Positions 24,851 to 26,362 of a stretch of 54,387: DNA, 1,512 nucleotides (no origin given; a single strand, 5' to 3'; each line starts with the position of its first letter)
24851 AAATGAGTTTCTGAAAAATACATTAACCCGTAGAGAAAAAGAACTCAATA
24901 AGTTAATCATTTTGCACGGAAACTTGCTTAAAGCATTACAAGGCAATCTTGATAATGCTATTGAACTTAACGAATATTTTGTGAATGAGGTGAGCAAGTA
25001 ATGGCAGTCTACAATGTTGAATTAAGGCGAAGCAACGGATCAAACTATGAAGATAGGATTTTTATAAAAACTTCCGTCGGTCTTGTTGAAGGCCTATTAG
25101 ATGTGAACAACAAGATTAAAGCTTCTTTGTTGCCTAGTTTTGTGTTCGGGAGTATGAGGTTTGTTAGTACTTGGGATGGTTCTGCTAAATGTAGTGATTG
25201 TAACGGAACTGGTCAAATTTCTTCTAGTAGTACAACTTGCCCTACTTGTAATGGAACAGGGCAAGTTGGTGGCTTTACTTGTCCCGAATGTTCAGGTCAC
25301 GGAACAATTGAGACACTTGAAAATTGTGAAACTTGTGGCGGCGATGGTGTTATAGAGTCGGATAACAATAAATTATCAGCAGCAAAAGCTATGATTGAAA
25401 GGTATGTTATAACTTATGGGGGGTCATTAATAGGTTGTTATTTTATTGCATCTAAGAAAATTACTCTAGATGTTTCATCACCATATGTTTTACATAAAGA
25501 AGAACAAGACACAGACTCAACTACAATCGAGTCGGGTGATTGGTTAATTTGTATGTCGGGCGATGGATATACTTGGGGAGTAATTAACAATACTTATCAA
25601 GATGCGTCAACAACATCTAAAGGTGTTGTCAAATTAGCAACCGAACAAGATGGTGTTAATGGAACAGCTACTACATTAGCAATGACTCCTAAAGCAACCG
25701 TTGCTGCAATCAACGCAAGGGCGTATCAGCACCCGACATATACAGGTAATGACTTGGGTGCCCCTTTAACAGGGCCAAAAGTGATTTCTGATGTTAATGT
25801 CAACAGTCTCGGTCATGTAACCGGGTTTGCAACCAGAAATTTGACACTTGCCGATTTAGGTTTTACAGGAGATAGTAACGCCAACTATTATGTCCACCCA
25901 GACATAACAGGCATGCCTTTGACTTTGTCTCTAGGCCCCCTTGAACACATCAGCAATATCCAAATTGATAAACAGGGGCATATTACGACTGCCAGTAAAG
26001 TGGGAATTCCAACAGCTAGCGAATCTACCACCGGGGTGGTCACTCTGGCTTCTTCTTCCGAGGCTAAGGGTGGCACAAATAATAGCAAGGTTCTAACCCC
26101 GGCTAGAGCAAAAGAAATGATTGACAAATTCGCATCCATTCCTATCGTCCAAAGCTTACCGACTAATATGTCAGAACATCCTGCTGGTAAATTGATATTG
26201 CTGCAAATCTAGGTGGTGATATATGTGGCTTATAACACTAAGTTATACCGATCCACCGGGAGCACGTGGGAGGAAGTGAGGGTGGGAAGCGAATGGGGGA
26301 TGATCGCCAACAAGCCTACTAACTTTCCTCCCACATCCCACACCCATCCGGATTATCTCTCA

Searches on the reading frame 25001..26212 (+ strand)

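Call 52: search_protein_families(library=pfam, proteins=[window:25001-26212:+], max_evalue=0.001)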
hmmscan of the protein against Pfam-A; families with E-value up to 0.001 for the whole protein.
window:25001-26212:+ (403 aa): 4 families
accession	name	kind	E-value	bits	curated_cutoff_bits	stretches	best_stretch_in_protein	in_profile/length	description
PF00684.25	DnaJ_CXXCXGXG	-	9e-07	29.5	32.7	1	64-116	1-65/65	DnaJ central domain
PF15777.11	Anti-TRAP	-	3e-06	27.5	32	1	78-105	11-44/59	Tryptophan RNA-binding attenuator protein inhibitory protein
PF03406.18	Phage_fiber_2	-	0.00025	21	22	1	203-241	1-35/42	Phage tail fibre repeat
PF17302.8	DUF5351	-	0.00085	20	27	0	59-72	15-28/29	Family of unknown function (DUF5351)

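Call 54: search_protein_families(library=phrogs, proteins=[window:25001-26212:+], max_evalue=0.0001)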
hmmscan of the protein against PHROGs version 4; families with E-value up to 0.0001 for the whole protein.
window:25001-26212:+ (403 aa): 6 families
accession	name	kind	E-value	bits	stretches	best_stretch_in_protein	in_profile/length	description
phrog_910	-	tail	4.2e-14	53.6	2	338-385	131-179/497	tail collar fiber protein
phrog_15547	-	unknown function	3.6e-11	43.9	1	337-378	139-180/373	-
phrog_8443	-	tail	8.2e-09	35.9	0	191-240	130-179/636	tail fiber protein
phrog_30320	-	unknown function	3.4e-07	30.6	0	188-267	76-156/452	-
phrog_972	-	tail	6.2e-07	28.5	0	327-376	770-819/1246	tail fiber protein proximal subunit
phrog_35342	-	tail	2.4e-05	24.2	0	335-378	315-358/469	tail fiber protein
